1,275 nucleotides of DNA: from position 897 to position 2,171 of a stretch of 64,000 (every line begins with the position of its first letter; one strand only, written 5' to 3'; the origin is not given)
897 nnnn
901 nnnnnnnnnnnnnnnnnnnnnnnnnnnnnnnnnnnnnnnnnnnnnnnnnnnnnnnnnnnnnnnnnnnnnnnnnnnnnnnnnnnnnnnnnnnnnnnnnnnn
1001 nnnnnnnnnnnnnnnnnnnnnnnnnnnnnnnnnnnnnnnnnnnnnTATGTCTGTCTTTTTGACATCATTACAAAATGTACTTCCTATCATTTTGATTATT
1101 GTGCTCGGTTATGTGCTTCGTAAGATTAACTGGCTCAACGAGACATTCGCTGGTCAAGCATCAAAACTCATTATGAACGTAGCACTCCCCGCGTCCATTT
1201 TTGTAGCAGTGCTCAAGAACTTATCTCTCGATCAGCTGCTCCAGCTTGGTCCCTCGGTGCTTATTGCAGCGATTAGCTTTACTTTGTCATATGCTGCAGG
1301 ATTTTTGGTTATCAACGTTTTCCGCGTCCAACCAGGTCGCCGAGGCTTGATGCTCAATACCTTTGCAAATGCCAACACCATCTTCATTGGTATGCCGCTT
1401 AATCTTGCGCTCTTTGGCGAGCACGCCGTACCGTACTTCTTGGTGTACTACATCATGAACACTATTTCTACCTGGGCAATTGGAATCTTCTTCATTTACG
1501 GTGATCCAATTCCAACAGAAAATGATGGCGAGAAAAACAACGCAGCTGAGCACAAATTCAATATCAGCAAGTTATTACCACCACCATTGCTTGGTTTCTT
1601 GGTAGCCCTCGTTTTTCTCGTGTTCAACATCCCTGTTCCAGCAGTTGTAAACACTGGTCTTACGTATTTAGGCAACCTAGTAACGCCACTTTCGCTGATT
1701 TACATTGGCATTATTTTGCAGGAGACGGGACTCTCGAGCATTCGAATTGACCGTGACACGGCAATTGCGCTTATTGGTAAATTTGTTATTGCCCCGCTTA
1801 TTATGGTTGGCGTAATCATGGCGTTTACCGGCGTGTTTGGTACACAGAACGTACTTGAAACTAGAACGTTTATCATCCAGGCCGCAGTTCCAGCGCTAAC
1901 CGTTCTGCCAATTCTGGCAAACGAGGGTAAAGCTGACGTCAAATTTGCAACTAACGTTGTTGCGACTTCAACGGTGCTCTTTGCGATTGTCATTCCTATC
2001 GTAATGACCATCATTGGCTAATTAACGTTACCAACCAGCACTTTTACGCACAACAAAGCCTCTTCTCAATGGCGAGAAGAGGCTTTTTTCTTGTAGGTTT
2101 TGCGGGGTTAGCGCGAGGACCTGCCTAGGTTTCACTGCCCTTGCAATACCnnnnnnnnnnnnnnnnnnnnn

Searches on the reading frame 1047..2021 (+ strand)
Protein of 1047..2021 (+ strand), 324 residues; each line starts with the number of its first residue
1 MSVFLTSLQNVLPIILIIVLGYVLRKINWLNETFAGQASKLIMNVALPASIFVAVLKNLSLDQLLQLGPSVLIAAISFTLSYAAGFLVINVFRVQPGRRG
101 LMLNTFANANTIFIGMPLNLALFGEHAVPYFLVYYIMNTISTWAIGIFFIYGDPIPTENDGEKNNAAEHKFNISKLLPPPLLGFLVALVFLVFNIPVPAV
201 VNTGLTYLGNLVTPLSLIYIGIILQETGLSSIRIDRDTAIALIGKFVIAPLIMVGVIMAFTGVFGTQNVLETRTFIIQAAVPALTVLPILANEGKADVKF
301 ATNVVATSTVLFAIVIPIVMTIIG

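Call 53: find_encoding_contigs(protein=window:1047-2021:+, flank=10000, max_places=3)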
Protein window:1047-2021:+ (324 aa): 23 contigs read that carry it; 3 places shown.
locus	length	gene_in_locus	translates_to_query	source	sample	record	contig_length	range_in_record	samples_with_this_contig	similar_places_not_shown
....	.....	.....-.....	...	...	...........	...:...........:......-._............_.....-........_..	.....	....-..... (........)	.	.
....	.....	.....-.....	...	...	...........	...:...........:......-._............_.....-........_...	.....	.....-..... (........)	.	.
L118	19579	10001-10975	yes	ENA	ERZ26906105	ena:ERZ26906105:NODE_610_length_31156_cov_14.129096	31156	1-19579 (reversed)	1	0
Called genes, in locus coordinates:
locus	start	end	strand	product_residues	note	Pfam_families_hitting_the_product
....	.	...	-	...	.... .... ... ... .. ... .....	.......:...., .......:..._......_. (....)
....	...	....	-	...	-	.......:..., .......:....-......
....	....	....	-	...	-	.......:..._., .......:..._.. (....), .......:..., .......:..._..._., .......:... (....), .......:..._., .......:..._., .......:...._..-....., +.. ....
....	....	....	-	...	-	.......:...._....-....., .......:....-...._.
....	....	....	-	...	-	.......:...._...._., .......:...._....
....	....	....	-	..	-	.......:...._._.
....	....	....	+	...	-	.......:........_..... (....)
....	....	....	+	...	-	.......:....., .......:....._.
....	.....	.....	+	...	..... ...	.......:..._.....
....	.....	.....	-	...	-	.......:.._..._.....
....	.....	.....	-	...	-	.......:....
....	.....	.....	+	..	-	-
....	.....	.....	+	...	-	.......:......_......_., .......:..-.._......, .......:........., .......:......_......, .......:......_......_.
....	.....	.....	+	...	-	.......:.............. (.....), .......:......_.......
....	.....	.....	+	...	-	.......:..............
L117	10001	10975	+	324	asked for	PF03547:Mem_trans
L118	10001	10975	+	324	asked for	PF03547:Mem_trans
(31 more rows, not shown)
